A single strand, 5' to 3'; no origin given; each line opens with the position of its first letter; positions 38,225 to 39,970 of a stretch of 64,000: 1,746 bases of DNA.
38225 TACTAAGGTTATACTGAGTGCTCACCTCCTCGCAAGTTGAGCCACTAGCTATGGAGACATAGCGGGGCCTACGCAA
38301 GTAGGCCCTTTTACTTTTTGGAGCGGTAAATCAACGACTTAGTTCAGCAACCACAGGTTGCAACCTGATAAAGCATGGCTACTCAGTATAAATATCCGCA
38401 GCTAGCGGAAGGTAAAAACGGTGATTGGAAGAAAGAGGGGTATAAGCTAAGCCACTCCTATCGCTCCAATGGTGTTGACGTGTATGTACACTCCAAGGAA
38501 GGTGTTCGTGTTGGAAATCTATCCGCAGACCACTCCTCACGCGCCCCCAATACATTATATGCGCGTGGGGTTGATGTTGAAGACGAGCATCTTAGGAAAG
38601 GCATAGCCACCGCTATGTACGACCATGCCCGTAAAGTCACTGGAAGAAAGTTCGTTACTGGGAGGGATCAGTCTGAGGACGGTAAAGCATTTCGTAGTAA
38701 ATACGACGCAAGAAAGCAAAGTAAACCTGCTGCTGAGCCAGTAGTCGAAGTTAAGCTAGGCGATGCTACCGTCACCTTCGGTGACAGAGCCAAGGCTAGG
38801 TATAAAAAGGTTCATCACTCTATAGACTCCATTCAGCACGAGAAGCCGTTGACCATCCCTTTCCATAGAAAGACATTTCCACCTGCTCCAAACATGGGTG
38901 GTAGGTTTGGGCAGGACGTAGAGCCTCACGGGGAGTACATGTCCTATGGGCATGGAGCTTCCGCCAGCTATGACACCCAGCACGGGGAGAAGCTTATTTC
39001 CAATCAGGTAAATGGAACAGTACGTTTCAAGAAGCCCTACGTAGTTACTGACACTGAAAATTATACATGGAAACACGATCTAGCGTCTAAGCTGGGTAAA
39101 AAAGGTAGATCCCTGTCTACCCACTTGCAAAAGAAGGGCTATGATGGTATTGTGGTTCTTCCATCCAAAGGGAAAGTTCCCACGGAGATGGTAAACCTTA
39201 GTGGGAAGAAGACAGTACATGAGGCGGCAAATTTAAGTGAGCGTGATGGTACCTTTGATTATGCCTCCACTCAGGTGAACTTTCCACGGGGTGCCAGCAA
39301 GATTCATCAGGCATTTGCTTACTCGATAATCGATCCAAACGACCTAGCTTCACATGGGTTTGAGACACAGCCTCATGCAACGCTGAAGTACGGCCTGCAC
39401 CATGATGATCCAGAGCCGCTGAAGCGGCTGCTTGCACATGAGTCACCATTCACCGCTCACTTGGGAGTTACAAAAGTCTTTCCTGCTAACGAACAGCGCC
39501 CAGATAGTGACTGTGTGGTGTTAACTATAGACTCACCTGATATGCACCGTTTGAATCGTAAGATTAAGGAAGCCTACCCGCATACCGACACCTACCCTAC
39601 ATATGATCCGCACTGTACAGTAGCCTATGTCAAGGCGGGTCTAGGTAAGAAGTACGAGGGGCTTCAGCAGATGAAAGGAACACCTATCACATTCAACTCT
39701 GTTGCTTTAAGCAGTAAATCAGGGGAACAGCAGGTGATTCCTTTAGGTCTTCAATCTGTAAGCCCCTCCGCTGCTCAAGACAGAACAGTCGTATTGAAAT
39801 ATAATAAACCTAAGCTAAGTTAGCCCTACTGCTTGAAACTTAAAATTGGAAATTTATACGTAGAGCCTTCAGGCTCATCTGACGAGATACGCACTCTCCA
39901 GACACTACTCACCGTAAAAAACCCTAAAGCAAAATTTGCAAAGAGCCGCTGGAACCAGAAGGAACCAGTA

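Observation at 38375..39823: Early multidomain protein ending in a 2H phosphoesterase: candidate cyclic-nucleotide/RNA-end enzyme (possible anti-defence)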

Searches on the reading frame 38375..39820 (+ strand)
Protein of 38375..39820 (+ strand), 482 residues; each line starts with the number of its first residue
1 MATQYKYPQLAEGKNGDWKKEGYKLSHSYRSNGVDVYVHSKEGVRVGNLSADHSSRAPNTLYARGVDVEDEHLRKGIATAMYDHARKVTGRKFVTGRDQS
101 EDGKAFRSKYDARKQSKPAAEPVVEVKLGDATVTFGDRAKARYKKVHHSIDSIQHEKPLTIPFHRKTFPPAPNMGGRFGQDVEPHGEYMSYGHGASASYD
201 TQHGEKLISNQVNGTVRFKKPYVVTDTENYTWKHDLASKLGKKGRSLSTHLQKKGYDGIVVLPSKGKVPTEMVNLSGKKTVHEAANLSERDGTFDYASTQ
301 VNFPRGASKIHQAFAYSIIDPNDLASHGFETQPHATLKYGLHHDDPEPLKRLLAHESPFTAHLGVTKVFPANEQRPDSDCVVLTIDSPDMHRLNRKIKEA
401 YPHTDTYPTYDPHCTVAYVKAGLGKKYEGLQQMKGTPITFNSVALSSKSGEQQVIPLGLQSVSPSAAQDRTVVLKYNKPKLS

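Call 3: search_protein_families(library=pfam, proteins=[window:38375-39820:+], max_evalue=10)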
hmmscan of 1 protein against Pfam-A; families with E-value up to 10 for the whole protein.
window:38375-39820:+ (482 aa): 4 families
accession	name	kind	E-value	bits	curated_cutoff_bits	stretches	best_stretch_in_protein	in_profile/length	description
PF13563.12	2_5_RNA_ligase2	-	2.9e-10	40.8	27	1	331-421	24-118/152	2'-5' RNA ligase superfamily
PF23474.1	Acb1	-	3.8e-05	23.9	27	1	376-438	69-127/144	Anti-CBASS protein Acb1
PF00583.31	Acetyltransf_1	-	0.054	14.2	20.7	1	18-87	16-86/116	Acetyltransferase (GNAT) family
PF13880.12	Acetyltransf_13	-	0.14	12.5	22.8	1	68-109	12-59/69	ESCO1/2 acetyl-transferase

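Call 4: search_protein_families(library=phrogs, proteins=[window:38375-39820:+], max_evalue=1)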
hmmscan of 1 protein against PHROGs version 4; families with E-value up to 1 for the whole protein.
window:38375-39820:+ (482 aa): 1 family
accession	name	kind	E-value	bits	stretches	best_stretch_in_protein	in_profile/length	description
phrog_755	-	DNA, RNA and nucleotide metabolism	2e-12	47.9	1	331-423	39-125/156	RNA ligase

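Call 5: search_solved_structures(query=window:38375-39820:+, max_evalue=10, show_alignments=3)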
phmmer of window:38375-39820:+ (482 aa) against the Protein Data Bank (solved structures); distinct sequences matched with E-value up to 10: 4.
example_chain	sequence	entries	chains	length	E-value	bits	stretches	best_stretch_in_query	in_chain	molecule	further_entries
9q2g_A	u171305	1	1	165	0.0039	19.4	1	375-419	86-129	Anti-CBASS protein Acb1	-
9q2y_A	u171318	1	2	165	0.0057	18.8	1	376-419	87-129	Anti-CBASS protein Acb1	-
6sjy_A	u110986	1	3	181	0.066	15.3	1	39-83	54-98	L-2,4-diaminobutyric acid acetyltransferase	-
6sk1_A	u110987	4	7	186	0.069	15.2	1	39-83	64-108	L-2,4-diaminobutyric acid acetyltransferase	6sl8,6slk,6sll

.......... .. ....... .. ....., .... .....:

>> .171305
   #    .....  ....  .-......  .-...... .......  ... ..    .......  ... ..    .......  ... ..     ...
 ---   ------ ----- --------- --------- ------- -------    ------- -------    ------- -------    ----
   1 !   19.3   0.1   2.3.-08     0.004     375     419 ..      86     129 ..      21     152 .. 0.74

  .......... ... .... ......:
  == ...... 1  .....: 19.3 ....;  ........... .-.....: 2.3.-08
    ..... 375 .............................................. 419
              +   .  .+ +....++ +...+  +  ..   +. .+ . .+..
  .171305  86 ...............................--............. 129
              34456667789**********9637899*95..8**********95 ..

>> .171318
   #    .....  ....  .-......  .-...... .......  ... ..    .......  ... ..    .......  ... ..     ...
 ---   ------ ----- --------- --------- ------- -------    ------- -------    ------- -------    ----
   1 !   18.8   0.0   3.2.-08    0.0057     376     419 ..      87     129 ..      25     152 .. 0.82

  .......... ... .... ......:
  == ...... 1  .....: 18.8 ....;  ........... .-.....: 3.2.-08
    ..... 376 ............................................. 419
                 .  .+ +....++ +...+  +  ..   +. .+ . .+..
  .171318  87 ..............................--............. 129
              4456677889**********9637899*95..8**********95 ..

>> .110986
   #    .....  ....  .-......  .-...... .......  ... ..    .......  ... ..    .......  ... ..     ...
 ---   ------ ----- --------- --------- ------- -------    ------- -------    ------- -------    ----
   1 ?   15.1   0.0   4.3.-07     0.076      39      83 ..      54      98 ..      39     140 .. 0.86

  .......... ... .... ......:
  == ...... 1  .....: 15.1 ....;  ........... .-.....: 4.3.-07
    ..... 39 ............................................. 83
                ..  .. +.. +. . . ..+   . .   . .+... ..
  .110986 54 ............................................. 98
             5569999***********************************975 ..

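Call 7: search_dna_similar(query=window:38375-39820:+, collection=phages, mode=protein, max_rows=40, max_evalue=0.001)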
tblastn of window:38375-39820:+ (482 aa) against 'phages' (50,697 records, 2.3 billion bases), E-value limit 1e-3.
Records with a match: 119; places in all: 119; records where one place covers at least 80% of the query: 0.
Best place of each record, by identity: <60% 119.
By first word of the organism name: Microbacterium 104; Maribacter 8; uncultured 5; Tunturiibacter 1; Caudoviricetes 1.
By host as written in the record: Microbacterium foliorum NRRL B-24224 SEA 56; Microbacterium foliorum NRRL B-24224 39; Maribacter forsetii DSM18668 8; - 7; Microbacterium foliorum NRRL B-24224-SEA 7; Tunturiibacter psychrotolerans X4BP1 1; Microbacterium foliorum NRRL-24224 1.
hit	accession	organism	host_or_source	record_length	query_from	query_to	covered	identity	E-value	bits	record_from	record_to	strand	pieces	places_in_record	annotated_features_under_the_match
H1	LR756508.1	uncultured phage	metagenomic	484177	288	476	39%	28.5%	3e-9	66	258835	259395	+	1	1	record has no annotation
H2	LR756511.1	uncultured phage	metagenomic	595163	287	457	35%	30.5%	1e-17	92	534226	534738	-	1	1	record has no annotation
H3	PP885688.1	Tunturiibacter phage Tunturi_5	Tunturiibacter psychrotolerans X4BP1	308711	319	457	29%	32.1%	6e-13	77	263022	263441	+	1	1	MutT/NUDIX hydrolase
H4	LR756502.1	uncultured phage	metagenomic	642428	317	427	23%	37.5%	7e-7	58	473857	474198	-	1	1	record has no annotation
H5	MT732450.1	Maribacter phage Colly_1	Maribacter forsetii DSM18668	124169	318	452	28%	28.8%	1e-7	61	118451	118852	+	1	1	2'-5' RNA ligase superfamily protein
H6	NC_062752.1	Maribacter phage Colly_1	Maribacter forsetii DSM18668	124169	318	452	28%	28.8%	1e-7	61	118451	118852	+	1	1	2'-5' RNA ligase superfamily protein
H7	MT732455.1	Maribacter phage Molly_5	Maribacter forsetii DSM18668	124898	318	452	28%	28.5%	3e-8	62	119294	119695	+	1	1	2'-5' RNA ligase superfamily protein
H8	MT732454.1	Maribacter phage Molly_4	Maribacter forsetii DSM18668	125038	318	452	28%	28.5%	3e-8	62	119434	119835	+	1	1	2'-5' RNA ligase superfamily protein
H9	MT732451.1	Maribacter phage Molly_1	Maribacter forsetii DSM18668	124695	318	452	28%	28.5%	8e-8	61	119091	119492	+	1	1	2'-5' RNA ligase superfamily protein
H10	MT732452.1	Maribacter phage Molly_2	Maribacter forsetii DSM18668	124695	318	452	28%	28.5%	8e-8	61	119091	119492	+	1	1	2'-5' RNA ligase superfamily protein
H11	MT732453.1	Maribacter phage Molly_3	Maribacter forsetii DSM18668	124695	318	452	28%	28.5%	8e-8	61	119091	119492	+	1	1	2'-5' RNA ligase superfamily protein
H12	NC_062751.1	Maribacter phage Molly_1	Maribacter forsetii DSM18668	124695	318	452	28%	28.5%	8e-8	61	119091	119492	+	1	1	2'-5' RNA ligase superfamily protein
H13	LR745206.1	uncultured phage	metagenomic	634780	317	427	23%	31.7%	4e-6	56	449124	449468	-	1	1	record has no annotation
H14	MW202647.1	Caudoviricetes sp.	Manatee Spring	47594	171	260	19%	35.5%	2e-6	56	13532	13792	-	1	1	hypothetical protein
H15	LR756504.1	uncultured phage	metagenomic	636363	327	430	22%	30.2%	4e-8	62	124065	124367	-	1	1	record has no annotation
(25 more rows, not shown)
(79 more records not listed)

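Call 8: find_homologous_proteins(query=window:38375-39820:+, max_evalue=0.001)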
Query window:38375-39820:+ (482 aa): 6 proteins with E <= 0.001 among 4046 candidates.
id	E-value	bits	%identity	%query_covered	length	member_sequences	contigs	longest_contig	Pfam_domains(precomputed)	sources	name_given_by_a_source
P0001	0.0e+0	1106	100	100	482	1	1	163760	PF13563.13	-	-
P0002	8.9e-24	102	36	41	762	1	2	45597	PF13563.13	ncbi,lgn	-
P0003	3.4e-18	84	37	35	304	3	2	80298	PF15891.12,PF13563.13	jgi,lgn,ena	-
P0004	1.1e-12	66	35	43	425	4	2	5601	-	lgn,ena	-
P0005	2.8e-12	64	35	31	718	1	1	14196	PF06381.17,PF13563.13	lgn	-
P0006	4.7e-10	57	39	25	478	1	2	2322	-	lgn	-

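Call 25: search_protein_representatives(protein=window:38375-39820:+)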
Query: 482 residues. Proteins with E-value up to 0.001 (for the whole library): 4914; up to 1e-10: 2549; up to 1e-30: 171. The best 150 are listed.
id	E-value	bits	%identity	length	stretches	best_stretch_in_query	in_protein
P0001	0.0e+00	1105.7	100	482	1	1-482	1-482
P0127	1.2e-55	205.8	68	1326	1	127-284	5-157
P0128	1.5e-42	162.5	49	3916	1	283-466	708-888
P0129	4.7e-41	157.6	48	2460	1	290-467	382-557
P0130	4.9e-41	157.6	47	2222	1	291-466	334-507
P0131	1.0e-40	156.5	49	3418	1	288-458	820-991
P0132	1.1e-40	156.5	44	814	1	277-464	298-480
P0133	4.8e-40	154.3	47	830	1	294-470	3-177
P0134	9.3e-40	153.3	51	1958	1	295-468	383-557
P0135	2.1e-39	152.2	47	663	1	283-470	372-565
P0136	1.1e-38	149.8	50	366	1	295-465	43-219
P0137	1.2e-38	149.7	50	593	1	295-460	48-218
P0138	1.5e-38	149.4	46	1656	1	287-460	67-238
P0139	1.7e-38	149.2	43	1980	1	284-463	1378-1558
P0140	2.1e-38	148.9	49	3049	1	290-460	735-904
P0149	1.1e-37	146.5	43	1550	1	288-463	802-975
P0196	2.1e-34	135.7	47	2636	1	293-461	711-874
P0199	3.1e-34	135.1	37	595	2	284-470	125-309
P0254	4.2e-32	128.1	38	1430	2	285-463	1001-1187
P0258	5.4e-32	127.8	40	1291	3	9-106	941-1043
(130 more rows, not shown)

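Call 27: search_protein_families(library=pfam, proteins=[P0127, P0258, P0132, P0133, P0135, P0129, P0130], max_evalue=0.001)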
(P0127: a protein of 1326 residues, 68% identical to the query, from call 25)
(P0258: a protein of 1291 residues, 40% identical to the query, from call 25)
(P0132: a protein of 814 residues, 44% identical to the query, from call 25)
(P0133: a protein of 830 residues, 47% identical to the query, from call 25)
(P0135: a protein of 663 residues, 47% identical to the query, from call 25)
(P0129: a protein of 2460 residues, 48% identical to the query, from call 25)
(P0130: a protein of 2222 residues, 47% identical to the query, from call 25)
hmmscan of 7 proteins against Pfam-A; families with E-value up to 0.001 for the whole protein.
P0127 (1326 aa): 2 families
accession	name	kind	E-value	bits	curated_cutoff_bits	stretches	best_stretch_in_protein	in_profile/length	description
PF13646.12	HEAT_2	-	0.00071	20.2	27.7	0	1033-1058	27-52/88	HEAT repeats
PF25591.1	LRV_2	-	0.00071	19.9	27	0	1255-1278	6-29/61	Leucine Rich Repeat Variant domain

P0258 (1291 aa): 3 families
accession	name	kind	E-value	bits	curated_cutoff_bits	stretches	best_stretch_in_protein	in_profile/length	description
PF13508.13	Acetyltransf_7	-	1.5e-12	48.1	27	1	324-393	5-79/84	Acetyltransferase (GNAT) domain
PF00583.31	Acetyltransf_1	-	6.9e-11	42.9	20.7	1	322-372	34-87/116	Acetyltransferase (GNAT) family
PF13673.13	Acetyltransf_10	-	2.1e-09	37.9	23.6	1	321-393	31-104/128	Acetyltransferase (GNAT) domain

P0132 (814 aa): 5 families
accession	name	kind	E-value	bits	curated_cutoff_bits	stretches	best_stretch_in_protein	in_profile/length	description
PF14020.11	DUF4236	-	1.1e-10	42.3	27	1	12-55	1-45/55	Protein of unknown function (DUF4236)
PF13563.12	2_5_RNA_ligase2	-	6.1e-10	39.8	27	1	350-439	24-118/152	2'-5' RNA ligase superfamily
PF13151.12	DUF3990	-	9.7e-10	38.8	32.2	1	579-644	5-67/152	Protein of unknown function (DUF3990)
PF23474.1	Acb1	-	3.1e-07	30.7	27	1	335-437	18-111/144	Anti-CBASS protein Acb1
PF18760.7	ART-PolyVal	-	7.8e-05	23.9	31.2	0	100-225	10-117/140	ADP-Ribosyltransferase in polyvalent proteins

P0133 (830 aa): 1 family
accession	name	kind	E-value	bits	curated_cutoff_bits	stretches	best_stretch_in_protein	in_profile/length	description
PF13563.12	2_5_RNA_ligase2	-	2.9e-12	47.3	27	1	40-128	25-118/152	2'-5' RNA ligase superfamily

P0135 (663 aa): 3 families
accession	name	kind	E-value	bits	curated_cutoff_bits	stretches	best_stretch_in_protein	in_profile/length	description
PF00300.27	His_Phos_1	-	2.6e-19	70.1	21.7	1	159-315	16-163/194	Histidine phosphatase superfamily (branch 1)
PF13563.12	2_5_RNA_ligase2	-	1.4e-10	41.9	27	1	414-542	19-148/152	2'-5' RNA ligase superfamily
PF23474.1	Acb1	-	7.6e-05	22.9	27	0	472-513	71-111/144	Anti-CBASS protein Acb1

P0129 (2460 aa): 1 family
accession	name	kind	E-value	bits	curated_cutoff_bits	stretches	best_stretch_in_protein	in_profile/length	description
PF13563.12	2_5_RNA_ligase2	-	2.3e-11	44.4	27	1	413-535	15-145/152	2'-5' RNA ligase superfamily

P0130 (2222 aa): 3 families
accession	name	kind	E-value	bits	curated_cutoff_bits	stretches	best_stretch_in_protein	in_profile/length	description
PF13563.12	2_5_RNA_ligase2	-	2.4e-12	47.6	27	1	372-465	23-121/152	2'-5' RNA ligase superfamily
PF06414.18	Zeta_toxin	-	4.7e-08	33.1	22.3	1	616-697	95-177/199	Zeta toxin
PF01435.24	Peptidase_M48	-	0.00084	19.7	20.3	0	1143-1192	26-77/186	Peptidase family M48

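Call 51: search_protein_families(library=pfam, proteins=[P0254, P0199, P0149, P0138, P0196, P0004, P0006], max_evalue=0.1)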
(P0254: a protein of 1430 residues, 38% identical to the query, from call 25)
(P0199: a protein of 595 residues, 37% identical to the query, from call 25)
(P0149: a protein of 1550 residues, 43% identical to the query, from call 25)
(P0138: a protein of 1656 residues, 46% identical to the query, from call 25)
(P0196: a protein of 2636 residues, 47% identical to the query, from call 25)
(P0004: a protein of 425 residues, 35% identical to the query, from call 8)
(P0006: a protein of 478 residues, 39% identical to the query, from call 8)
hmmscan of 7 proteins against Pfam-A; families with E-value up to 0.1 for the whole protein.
P0254 (1430 aa): 2 families
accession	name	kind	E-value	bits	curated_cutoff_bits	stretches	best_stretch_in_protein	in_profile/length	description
PF13563.12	2_5_RNA_ligase2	-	2.9e-10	40.8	27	1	1056-1144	24-118/152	2'-5' RNA ligase superfamily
PF23474.1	Acb1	-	0.0017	18.5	27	1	1055-1144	32-113/144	Anti-CBASS protein Acb1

P0199 (595 aa): 3 families
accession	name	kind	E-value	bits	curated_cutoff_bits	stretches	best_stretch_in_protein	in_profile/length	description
PF18760.7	ART-PolyVal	-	5.3e-16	60.1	31.2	1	359-492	1-129/140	ADP-Ribosyltransferase in polyvalent proteins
PF13563.12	2_5_RNA_ligase2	-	2e-06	28.3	27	1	144-260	2-119/152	2'-5' RNA ligase superfamily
PF23474.1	Acb1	-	3.8e-05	23.9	27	1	201-259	57-113/144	Anti-CBASS protein Acb1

P0149 (1550 aa): 3 families
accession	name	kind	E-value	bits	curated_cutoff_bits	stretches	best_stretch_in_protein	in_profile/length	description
PF13563.12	2_5_RNA_ligase2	-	2.6e-11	44.2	27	1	843-932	23-117/152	2'-5' RNA ligase superfamily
PF13384.12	HTH_23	-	0.049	13.9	24.6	0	478-512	5-39/50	Homeodomain-like domain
PF23474.1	Acb1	-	0.073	13.2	27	0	820-930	12-110/144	Anti-CBASS protein Acb1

P0138 (1656 aa): 6 families
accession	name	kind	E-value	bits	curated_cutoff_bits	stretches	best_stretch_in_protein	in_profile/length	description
PF13563.12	2_5_RNA_ligase2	-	1.1e-11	45.4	27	1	86-198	4-117/152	2'-5' RNA ligase superfamily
PF02518.31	HATPase_c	-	5.2e-08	33.7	26.4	1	715-816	9-81/111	Histidine kinase-, DNA gyrase B-, and HSP90-like ATPase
PF13589.12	HATPase_c_3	-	7.2e-05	23.3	25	1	715-802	6-95/137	Histidine kinase-, DNA gyrase B-, and HSP90-like ATPase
PF02834.22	LigT_PEase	-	0.0013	19.3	23.3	1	81-150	1-79/87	LigT like Phosphoesterase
PF13581.12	HATPase_c_2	-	0.035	14.5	27.4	0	714-784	34-103/127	Histidine kinase-like ATPase domain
PF18982.5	JetA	-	0.044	12.8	26.2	1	552-617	180-248/434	Wadjet protein JetA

P0196 (2636 aa): 7 families
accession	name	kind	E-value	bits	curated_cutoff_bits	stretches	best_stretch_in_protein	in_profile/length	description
PF18760.7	ART-PolyVal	-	4.2e-16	60.4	31.2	1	888-1019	5-131/140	ADP-Ribosyltransferase in polyvalent proteins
PF13563.12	2_5_RNA_ligase2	-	1.4e-12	48.3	27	1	745-833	21-117/152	2'-5' RNA ligase superfamily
PF06414.18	Zeta_toxin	-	5.6e-12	46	22.3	1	1091-1232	18-172/199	Zeta toxin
PF13671.12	AAA_33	-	4.1e-08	34.1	27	1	1093-1212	3-124/143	AAA domain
PF23474.1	Acb1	-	0.00063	19.9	27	1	774-832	54-111/144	Anti-CBASS protein Acb1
PF02834.22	LigT_PEase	-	0.0012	19.4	23.3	1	719-788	1-79/87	LigT like Phosphoesterase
PF00004.35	AAA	-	0.036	15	21.2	0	1094-1116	3-25/131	ATPase family associated with various cellular activities (AAA)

P0004 (425 aa): 2 families
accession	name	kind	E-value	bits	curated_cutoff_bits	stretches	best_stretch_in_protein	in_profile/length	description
PF18760.7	ART-PolyVal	-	0.00052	21.2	31.2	1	240-415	16-132/140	ADP-Ribosyltransferase in polyvalent proteins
PF17924.6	TetR_C_19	-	0.032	15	26.8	1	293-350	6-63/117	Tetracyclin repressor-like, C-terminal domain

P0006 (478 aa): 0 families

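Call 56: find_encoding_contigs(protein=P0001, flank=3000, max_places=3)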
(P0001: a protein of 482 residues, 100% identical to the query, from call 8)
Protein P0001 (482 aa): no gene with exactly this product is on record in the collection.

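Call 57: find_related_loci(query=P0001, collection=viral_contigs, flank=6000)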
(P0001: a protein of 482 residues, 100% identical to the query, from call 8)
Query P0001 (482 aa) in viral_contigs; peptide patterns used: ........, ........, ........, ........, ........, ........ (x = any residue, [..] = any of these).
6 stretches matched a pattern; 1 encode a relative of the query (tblastn E <= 1e-3); 1 distinct loci.
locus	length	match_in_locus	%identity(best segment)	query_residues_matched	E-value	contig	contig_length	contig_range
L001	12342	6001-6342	37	6-109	3e-12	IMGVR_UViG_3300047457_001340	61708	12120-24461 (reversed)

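Call 61: find_encoding_contigs(protein=P0002, flank=6000, max_places=2)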
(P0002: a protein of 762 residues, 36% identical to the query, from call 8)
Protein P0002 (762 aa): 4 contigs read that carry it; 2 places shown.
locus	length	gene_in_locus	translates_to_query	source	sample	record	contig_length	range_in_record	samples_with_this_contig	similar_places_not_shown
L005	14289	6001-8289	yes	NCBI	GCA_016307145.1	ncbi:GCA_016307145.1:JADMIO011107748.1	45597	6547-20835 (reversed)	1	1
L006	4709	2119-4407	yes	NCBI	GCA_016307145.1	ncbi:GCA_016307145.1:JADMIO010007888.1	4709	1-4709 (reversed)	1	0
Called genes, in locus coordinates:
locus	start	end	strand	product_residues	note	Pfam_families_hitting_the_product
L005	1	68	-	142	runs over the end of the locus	-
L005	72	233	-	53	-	-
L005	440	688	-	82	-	-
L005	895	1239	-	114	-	-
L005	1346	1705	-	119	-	-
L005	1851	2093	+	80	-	PF13560:HTH_31, PF12844:HTH_19 (weak), PF01381:HTH_3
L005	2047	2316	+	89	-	-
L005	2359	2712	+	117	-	-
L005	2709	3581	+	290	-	-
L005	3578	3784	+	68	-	-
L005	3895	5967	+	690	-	-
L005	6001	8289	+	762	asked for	PF13563:2_5_RNA_ligase2 (weak)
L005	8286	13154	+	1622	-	-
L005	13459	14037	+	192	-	-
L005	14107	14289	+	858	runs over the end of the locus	-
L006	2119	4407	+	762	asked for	PF13563:2_5_RNA_ligase2 (weak)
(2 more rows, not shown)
